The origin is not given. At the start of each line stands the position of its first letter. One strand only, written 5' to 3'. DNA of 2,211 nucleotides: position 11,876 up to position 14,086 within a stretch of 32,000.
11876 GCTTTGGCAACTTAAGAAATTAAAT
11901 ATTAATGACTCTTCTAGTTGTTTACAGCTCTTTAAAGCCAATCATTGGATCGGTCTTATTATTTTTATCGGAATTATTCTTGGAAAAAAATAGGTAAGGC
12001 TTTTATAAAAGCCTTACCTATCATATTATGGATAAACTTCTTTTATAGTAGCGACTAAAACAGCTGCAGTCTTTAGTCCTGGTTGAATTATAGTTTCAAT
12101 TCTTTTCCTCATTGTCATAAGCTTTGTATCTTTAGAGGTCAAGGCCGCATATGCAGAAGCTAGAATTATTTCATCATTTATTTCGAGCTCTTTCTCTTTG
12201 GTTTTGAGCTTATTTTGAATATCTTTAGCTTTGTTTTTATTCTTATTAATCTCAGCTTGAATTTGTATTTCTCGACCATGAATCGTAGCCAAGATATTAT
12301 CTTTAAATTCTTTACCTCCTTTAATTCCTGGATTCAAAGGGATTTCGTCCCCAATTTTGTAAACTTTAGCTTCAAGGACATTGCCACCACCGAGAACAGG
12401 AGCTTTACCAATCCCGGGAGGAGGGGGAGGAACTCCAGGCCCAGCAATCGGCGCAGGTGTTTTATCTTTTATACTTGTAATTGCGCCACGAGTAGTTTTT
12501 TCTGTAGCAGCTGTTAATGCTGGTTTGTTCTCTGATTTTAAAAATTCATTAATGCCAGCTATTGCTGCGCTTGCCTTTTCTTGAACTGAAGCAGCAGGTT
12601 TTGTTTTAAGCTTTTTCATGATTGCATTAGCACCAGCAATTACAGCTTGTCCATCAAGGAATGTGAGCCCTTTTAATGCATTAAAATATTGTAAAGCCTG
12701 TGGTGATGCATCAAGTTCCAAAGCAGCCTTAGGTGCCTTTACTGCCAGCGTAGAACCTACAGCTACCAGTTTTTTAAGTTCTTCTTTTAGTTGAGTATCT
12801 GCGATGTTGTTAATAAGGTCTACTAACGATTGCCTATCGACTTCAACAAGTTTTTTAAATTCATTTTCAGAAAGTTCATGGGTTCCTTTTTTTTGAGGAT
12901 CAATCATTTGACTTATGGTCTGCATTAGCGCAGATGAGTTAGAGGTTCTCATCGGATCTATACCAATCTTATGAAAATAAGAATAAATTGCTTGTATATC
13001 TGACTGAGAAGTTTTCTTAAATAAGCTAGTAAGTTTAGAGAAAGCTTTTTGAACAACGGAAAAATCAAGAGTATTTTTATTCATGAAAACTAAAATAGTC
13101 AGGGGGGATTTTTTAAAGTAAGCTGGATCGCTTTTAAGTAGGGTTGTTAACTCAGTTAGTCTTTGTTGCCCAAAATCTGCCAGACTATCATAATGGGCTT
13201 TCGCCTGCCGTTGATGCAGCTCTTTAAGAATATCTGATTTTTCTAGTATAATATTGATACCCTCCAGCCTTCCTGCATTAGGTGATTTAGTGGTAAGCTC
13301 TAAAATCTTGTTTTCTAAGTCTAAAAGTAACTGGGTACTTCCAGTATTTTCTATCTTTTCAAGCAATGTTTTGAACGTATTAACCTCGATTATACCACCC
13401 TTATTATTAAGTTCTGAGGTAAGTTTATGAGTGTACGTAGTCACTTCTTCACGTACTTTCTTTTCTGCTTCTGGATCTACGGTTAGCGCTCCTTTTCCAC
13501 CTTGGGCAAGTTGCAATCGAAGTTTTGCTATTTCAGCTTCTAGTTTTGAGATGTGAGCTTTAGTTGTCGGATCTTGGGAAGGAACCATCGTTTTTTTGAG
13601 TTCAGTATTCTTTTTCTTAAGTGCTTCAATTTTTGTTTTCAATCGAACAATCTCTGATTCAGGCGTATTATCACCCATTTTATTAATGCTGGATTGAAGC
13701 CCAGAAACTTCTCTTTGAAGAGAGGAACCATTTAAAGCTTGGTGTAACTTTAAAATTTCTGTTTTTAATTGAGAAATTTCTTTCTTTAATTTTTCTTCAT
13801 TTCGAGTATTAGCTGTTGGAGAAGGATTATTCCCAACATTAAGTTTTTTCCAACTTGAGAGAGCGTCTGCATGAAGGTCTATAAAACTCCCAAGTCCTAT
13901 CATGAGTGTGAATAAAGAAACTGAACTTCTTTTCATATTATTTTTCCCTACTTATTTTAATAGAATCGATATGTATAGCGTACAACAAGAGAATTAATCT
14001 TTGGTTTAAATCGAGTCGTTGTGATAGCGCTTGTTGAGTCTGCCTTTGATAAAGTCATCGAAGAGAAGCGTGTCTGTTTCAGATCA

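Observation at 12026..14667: OMP beta-barrel + secreted coiled-coil protein with a profilin/SH3-type polyproline tract, inserted between ubiA and ligA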

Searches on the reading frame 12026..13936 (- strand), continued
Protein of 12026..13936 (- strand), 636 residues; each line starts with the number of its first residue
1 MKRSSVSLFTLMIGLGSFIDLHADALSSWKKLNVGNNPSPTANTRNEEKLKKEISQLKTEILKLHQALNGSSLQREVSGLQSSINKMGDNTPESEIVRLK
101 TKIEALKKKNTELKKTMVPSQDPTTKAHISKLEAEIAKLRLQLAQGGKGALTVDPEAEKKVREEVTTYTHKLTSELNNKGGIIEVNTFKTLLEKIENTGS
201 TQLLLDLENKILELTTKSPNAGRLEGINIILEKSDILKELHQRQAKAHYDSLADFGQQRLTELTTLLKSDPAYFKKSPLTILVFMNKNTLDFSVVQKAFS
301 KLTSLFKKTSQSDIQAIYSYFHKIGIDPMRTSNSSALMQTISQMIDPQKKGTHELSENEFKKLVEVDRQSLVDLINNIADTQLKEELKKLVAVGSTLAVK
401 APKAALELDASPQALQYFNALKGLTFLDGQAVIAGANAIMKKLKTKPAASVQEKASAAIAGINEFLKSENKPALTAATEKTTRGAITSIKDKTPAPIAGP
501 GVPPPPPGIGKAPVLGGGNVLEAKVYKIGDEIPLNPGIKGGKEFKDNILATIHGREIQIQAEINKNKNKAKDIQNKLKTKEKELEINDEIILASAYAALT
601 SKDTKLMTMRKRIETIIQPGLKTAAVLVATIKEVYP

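Call 36: search_protein_families(library=pfam, proteins=[L007:5762-6508:+, L008:32-514:+, P0009, P0011, P0012, L008:3013-4413:+], max_evalue=0.1)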
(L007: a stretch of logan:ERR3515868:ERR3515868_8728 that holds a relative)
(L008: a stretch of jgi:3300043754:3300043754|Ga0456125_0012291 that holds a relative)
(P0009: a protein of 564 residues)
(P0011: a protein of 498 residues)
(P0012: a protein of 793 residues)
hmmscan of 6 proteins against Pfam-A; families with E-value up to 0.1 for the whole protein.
L007:5762-6508:+ (248 aa): 0 families

L008:32-514:+ (160 aa): 2 families
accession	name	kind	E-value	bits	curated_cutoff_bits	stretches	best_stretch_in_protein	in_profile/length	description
PF13505.12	OMP_b-brl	-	1.6e-06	28.8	28.7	1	51-119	96-157/175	Outer membrane protein beta-barrel domain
PF01389.23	OmpA_membrane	-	0.00059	20.1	21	1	45-160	80-176/180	OmpA-like transmembrane domain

P0009 (564 aa): 0 families

P0011 (498 aa): 1 family
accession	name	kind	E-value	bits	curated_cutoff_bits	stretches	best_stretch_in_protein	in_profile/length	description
PF16056.10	DUF4799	-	0.013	15.1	27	1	6-74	97-161/375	Domain of unknown function (DUF4799)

P0012 (793 aa): 2 families
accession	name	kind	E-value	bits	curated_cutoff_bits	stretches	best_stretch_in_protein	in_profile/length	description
PF10393.14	Matrilin_ccoil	-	0.0006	19.9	26.3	0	217-229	25-37/45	Trimeric coiled-coil oligomerisation domain of matrilin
PF12443.13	AKNA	-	0.063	14.3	28.1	0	327-365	39-76/99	AT-hook-containing transcription factor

L008:3013-4413:+ (467 aa): 5 families
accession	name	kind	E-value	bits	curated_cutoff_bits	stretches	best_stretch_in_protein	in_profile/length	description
PF00563.25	EAL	-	4.5e-46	157.6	31.3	1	299-467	2-170/236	EAL domain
PF00990.26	GGDEF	-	8.5e-14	52.1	23.8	1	131-271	2-152/161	Diguanylate cyclase, GGDEF domain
PF07155.17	ECF-ribofla_trS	-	0.016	15.6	26.7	1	18-79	5-66/172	ECF-type riboflavin transporter, S component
PF18307.6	Tfb2_C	-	0.029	15.1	23.2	1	371-401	2-32/68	Transcription factor Tfb2 (p52) C-terminal domain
PF24898.2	GGDEF_GdpP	-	0.054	14.2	30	0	172-269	9-104/126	Cyclic-di-AMP phosphodiesterase GdpP-like, GGDEF domain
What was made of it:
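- On Pfam OMP_b-brl (PF13505) small outer-membrane beta-barrels - for the 236-aa protein: The L008 partner scores 28.8 bits, at the gathering score (call 36).
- P0012 lies next to a GGDEF-EAL gene (call 36).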

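Call 45: find_homologous_proteins(query=L007:2272-4386:-, max_evalue=1e-50)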
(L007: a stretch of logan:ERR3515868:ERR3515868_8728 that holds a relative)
Query L007:2272-4386:- (704 aa): 8000 proteins with E <= 1e-50 among 8000 candidates; the best 120 are listed.
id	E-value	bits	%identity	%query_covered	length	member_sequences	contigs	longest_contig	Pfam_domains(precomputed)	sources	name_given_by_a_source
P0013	0.0e+0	1568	100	100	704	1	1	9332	PF00013.36,PF03725.21,PF00575.30,PF03726.20,PF01138.28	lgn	-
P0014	0.0e+0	1371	87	100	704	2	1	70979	PF00013.36,PF03725.21,PF00575.30,PF03726.20,PF01138.28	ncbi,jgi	jgi:polyribonucleotide nucleotidyltransferase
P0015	0.0e+0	1358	-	-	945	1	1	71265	PF00013.36,PF03725.21,PF00575.30,PF03726.20,PF01138.28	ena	-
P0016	0.0e+0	1341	85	100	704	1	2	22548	PF00013.36,PF03725.21,PF00575.30,PF03726.20,PF01138.28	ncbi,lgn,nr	ncbi:MAG: polyribonucleotide nucleotidyltransferase [Proteobacteria bacterium]|nr:polyribonucleotide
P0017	0.0e+0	1336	85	100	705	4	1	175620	PF00013.36,PF03725.21,PF00575.30,PF03726.20,PF01138.28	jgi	-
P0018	0.0e+0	1335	85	99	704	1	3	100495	PF00013.36,PF03725.21,PF00575.30,PF03726.20,PF01138.28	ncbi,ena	-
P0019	0.0e+0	1335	85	99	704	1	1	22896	PF00013.36,PF03725.21,PF00575.30,PF03726.20,PF01138.28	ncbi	-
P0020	0.0e+0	1327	84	99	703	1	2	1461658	PF00013.36,PF03725.21,PF00575.30,PF03726.20,PF01138.28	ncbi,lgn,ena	-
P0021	0.0e+0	1319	83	99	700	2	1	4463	PF00013.36,PF03725.21,PF00575.30,PF03726.20,PF01138.28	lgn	-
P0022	0.0e+0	1317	83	100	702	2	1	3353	PF00013.36,PF03725.21,PF00575.30,PF03726.20,PF01138.28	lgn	-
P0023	0.0e+0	1317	82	100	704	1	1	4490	PF00013.36,PF03725.21,PF00575.30,PF03726.20,PF01138.28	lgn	-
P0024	0.0e+0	1312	83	100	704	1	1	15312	PF00013.36,PF03725.21,PF00575.30,PF03726.20,PF01138.28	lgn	-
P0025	0.0e+0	1285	81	99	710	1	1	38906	PF00013.36,PF03725.21,PF00575.30,PF03726.20,PF01138.28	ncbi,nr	ncbi:MAG: polyribonucleotide nucleotidyltransferase [Alphaproteobacteria bacterium]|nr:polyribonucle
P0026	0.0e+0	1285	82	99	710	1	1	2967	PF00013.36,PF03725.21,PF00575.30,PF03726.20,PF01138.28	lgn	-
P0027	0.0e+0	1279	81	99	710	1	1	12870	PF00013.36,PF03725.21,PF00575.30,PF03726.20,PF01138.28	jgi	-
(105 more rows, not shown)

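Call 46: find_encoding_contigs(protein=P0020, flank=7000, max_places=1)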
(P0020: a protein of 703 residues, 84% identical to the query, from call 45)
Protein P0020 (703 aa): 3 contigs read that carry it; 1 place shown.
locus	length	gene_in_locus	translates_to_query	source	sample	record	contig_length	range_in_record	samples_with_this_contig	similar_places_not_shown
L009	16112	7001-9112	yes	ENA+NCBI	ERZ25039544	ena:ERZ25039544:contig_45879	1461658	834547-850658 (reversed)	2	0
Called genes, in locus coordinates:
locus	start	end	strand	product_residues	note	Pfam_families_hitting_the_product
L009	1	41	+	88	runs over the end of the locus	PF01649:Ribosomal_S20p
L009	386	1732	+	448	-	PF11638:DnaA_N, PF01695:IstB_IS21 (weak), PF00308:Bac_DnaA, PF00004:AAA (weak), PF08299:Bac_DnaA_C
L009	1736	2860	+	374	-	PF00712:DNA_pol3_beta, PF02767:DNA_pol3_beta_2, PF02768:DNA_pol3_beta_3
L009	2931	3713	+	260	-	PF02582:DUF155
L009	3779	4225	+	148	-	PF18854:baeRF_family10 (weak), PF10116:Host_attach, PF18856:baeRF_family12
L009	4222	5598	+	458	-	PF01266:DAO (faint), PF02254:TrkA_N, PF03435:Sacchrp_dh_NADP (faint), PF13241:NAD_binding_7 (faint), PF13478:XdhC_C (faint), PF02254:TrkA_N, PF02080:TrkA_C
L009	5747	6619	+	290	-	PF01509:TruB_N, PF16198:TruB_C_2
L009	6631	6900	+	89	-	PF00312:Ribosomal_S15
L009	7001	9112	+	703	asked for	PF01138:RNase_PH, PF03725:RNase_PH_C, PF03726:PNPase, PF01138:RNase_PH, PF00013:KH_1, PF00575:S1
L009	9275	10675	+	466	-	PF03060:NMO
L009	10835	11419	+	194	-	-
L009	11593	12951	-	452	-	PF00753:Lactamase_B, PF23023:Anti-Pycsar_Apyc1 (weak), PF12706:Lactamase_B_2, PF16661:Lactamase_B_6, PF10996:Beta-Casp, PF07521:RMMBL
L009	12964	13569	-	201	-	-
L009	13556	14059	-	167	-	PF10722:YbjN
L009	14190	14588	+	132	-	-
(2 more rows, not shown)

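Call 47: find_encoding_contigs(protein=P0014, flank=7000, max_places=1)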
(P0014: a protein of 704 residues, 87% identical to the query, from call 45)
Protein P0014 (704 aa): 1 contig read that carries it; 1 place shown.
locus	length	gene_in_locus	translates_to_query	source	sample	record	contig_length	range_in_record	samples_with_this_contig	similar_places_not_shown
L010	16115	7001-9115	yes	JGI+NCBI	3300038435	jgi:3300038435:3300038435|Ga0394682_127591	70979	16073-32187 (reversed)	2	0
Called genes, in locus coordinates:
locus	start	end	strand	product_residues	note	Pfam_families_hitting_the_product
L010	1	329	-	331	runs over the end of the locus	PF01636:APH, PF02958:EcKL (faint)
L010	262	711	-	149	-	PF02367:TsaE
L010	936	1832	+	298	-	PF01210:NAD_Gly3P_dh_N, PF07479:NAD_Gly3P_dh_C, PF20618:GPD_NAD_C_bact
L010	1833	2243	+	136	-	PF01878:EVE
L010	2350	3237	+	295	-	PF00140:Sigma70_r1_2 (weak), PF04542:Sigma70_r2, PF04539:Sigma70_r3 (faint), PF04545:Sigma70_r4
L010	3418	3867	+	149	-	PF00355:Rieske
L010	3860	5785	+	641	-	PF00033:Cytochrome_B, PF13631:Cytochrom_B_N_2, PF00032:Cytochrom_B_C, PF02167:Cytochrom_C1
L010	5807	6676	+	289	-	PF01509:TruB_N, PF16198:TruB_C_2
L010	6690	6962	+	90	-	PF00312:Ribosomal_S15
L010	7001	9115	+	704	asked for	PF01138:RNase_PH, PF03725:RNase_PH_C, PF03726:PNPase, PF01138:RNase_PH, PF00013:KH_1, PF00575:S1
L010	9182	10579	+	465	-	PF03060:NMO (weak)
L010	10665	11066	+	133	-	-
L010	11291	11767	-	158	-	PF03449:GreA_GreB_N, PF01272:GreA_GreB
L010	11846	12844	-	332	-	PF00579:tRNA-synt_1b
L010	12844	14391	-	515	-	PF03023:MurJ, PF13440:Polysacc_synt_3, PF01554:MatE (weak)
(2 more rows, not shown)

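Call 69: search_protein_families(library=pfam, alignment_id=A4, max_evalue=1)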
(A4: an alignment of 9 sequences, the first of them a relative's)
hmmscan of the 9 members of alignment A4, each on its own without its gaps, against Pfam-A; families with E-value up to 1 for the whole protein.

A. member 1, P0001 (636 aa): 8 families
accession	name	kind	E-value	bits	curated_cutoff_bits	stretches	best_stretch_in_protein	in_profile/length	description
PF08898.15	DUF1843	-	0.016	16.2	23.3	0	127-139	38-50/52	Domain of unknown function (DUF1843)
PF06698.16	DUF1192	-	0.023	15.3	25.5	0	128-145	28-45/58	Protein of unknown function (DUF1192)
PF02732.21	ERCC4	-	0.026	14.9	24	1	354-392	48-77/140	ERCC4 domain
PF16326.10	ABC_tran_CTD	-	0.038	14.6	32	0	48-74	11-37/69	ABC transporter C-terminal domain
PF06657.18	Cep57_MT_bd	-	0.077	13.9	31.3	1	116-183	2-71/77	Centrosome microtubule-binding domain of Cep57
PF16689.10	APC_N_CC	-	0.081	13.6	27.4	1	102-140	9-42/52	Coiled-coil N-terminus of APC, dimerisation domain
PF05308.16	Mito_fiss_reg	-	0.19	12.3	26.3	1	99-145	94-138/244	Mitochondrial fission regulator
PF04508.17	Pox_A_type_inc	-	0.24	11.7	21.4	0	95-109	2-16/23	Viral A-type inclusion protein repeat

B. families by the number of members that match (of 9 scanned): 41 families (the first 25 are shown)
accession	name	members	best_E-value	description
PF06698.16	DUF1192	5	0.023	Protein of unknown function (DUF1192)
PF05308.16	Mito_fiss_reg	3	0.0036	Mitochondrial fission regulator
PF22216.1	Sas-6_C_CC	3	0.024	Spindle assembly abnormal protein 6 homolog, C-terminal coiled coil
PF02732.21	ERCC4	3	0.026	ERCC4 domain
PF17098.10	Wtap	2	0.0052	WTAP/Mum2p family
PF16326.10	ABC_tran_CTD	2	0.038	ABC transporter C-terminal domain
PF01166.23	TSC22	2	0.073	TSC-22/dip/bun family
PF06657.18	Cep57_MT_bd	2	0.077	Centrosome microtubule-binding domain of Cep57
PF09383.16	NIL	2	0.078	NIL domain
PF08227.16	DASH_Hsk3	2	0.13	DASH complex subunit Hsk3 like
PF10393.14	Matrilin_ccoil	1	0.0006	Trimeric coiled-coil oligomerisation domain of matrilin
PF16056.10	DUF4799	1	0.013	Domain of unknown function (DUF4799)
PF08898.15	DUF1843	1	0.016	Domain of unknown function (DUF1843)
PF10506.14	USHBP1_PDZ-bd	1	0.029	Harmonin-binding protein USHBP1, PDZ-binding domain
PF08954.16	Trimer_CC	1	0.029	Trimerisation motif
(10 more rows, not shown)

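Call 70: search_solved_structures(query=A1, max_evalue=0.2, show_alignments=2)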
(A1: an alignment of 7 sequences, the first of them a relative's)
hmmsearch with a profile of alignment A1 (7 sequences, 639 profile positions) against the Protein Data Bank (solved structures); distinct sequences matched with E-value up to 0.2: 4.
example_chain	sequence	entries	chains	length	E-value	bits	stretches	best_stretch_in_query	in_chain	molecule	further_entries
8p4y_A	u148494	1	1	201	0.0073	18.2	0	75-115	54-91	Protein origami triangle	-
6ip1_A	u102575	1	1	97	0.12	14.1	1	490-578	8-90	Vesicle-associated membrane protein 2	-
2kog_A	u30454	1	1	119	0.14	14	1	490-580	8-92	Vesicle-associated membrane protein 2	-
1sfc_A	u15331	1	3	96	0.14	14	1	491-579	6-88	PROTEIN (SYNAPTOBREVIN 2)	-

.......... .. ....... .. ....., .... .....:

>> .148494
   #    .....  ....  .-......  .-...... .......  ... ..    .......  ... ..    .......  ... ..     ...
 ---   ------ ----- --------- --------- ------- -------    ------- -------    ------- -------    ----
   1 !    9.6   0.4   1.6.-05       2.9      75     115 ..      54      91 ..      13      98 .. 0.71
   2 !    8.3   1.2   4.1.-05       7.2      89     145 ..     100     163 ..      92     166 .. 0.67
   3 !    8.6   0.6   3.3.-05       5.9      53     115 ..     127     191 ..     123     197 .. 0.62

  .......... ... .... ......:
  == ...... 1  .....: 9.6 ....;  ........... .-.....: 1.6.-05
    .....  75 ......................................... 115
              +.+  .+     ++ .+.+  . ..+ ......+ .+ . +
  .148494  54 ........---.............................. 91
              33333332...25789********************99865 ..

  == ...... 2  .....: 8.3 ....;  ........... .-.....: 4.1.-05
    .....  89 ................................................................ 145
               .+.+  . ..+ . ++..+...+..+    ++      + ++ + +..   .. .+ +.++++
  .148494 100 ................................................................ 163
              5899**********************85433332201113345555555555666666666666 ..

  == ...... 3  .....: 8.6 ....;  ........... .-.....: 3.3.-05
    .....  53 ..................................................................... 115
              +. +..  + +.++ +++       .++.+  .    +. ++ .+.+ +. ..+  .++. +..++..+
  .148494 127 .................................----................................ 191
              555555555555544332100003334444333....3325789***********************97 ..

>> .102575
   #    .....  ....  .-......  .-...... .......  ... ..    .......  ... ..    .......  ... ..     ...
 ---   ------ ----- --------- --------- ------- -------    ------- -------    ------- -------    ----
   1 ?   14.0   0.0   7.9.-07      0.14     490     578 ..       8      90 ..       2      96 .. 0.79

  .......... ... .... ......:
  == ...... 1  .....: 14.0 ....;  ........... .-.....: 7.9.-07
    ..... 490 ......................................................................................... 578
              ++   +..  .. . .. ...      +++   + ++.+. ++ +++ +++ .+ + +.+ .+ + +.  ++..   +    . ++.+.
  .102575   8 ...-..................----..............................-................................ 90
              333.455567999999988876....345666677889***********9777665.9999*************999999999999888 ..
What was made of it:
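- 13574..13864 (-): X residues 25-121: variable spacer with heptad (coiled-coil) helices. It resembles a designed coiled coil (E 0.007, call 70).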

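Call 84: fold_search(model_id=the predicted structure, library=viral)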
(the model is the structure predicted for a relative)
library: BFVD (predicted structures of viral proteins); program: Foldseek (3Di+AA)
matches with E <= 10: 185; with E <= 0.001: 1
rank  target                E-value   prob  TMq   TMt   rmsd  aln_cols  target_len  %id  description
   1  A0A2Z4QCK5            1.5e-04  0.97  0.11  0.07  49.2       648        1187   12  (no name in the UniProt tables at hand)
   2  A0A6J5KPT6            1.1e-01  0.16  0.10  0.08  41.6       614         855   12  LT_GEWL domain containing protein [uncultured Caudovirales phage]
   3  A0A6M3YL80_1          1.9e-01  0.13  0.11  0.06  37.7       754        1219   10  (no name in the UniProt tables at hand)
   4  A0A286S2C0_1          2.0e-01  0.12  0.11  0.10  37.7       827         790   13  Tape measure protein [Arthrobacter phage Molivia]
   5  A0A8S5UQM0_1          2.5e-01  0.08  0.07  0.06  30.1       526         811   14  Uncharacterized protein [Podoviridae sp. ctQyH19]
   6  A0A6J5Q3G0            2.9e-01  0.08  0.07  0.08  39.3       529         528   14  Uncharacterized protein [uncultured Caudovirales phage]
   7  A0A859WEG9            3.2e-01  0.09  0.08  0.08  42.2       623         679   11  (no name in the UniProt tables at hand)
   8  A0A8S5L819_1          3.2e-01  0.08  0.09  0.06  28.6       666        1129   13  Minor tail protein [Siphoviridae sp. ctDmQ3]
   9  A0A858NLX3            3.8e-01  0.13  0.10  0.14  28.2       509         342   11  (no name in the UniProt tables at hand)
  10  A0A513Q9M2            4.3e-01  0.09  0.08  0.07  41.1       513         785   12  Polyprotein (Fragment) [Porcine sapovirus]
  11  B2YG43                5.8e-01  0.09  0.11  0.12  33.3       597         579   10  Uncharacterized protein [Musca hytrovirus(isolate Musca domestica/United States/Boucias/-)]
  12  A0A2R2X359            6.6e-01  0.04  0.07  0.06  25.9       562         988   12  Uncharacterized protein [Leptomonas pyrrhocoris RNA virus satellite RNA4]
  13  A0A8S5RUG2            7.5e-01  0.07  0.12  0.10  26.1       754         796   10  (no name in the UniProt tables at hand)
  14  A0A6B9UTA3            7.8e-01  0.05  0.08  0.09  28.8       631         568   11  (no name in the UniProt tables at hand)
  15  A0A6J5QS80            8.5e-01  0.09  0.10  0.08  37.3       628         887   12  Uncharacterized protein [uncultured Caudovirales phage]
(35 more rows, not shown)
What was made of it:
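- Tried and rejected: In BFVD, one hit at E 1.5e-4 had TM 0.07-0.11 and rmsd 49 A, a long-helix artefact (call 84).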

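Call 89: find_related_loci(query=A1, collection=metagenome_contigs, flank=3000)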
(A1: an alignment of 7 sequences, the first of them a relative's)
Query A1 (636 aa) in metagenome_contigs; peptide patterns used: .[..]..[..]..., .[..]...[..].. (x = any residue, [..] = any of these).
600 stretches matched a pattern (row limit reached: there are more); 2 encode a relative of the query (tblastn E <= 1e-3); 2 distinct loci.
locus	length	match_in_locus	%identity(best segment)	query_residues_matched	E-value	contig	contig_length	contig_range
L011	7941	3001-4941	67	1-636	0e+0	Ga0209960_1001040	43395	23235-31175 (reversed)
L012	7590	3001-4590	42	69-633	9e-72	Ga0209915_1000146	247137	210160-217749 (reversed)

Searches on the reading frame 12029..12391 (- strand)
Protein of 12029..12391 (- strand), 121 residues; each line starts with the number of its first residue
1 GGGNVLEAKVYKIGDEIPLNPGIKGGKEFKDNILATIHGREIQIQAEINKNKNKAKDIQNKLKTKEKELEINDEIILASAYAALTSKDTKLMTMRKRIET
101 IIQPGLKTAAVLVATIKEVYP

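Call 50: search_protein_families(library=pfam, proteins=[window:12029-12391:-], max_evalue=10)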
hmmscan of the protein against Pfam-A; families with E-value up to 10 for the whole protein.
seq(121 aa): 1 family
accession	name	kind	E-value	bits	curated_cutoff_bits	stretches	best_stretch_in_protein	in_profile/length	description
PF14193.11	DUF4315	-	0.0055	17.1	27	1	43-68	4-29/79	Domain of unknown function (DUF4315)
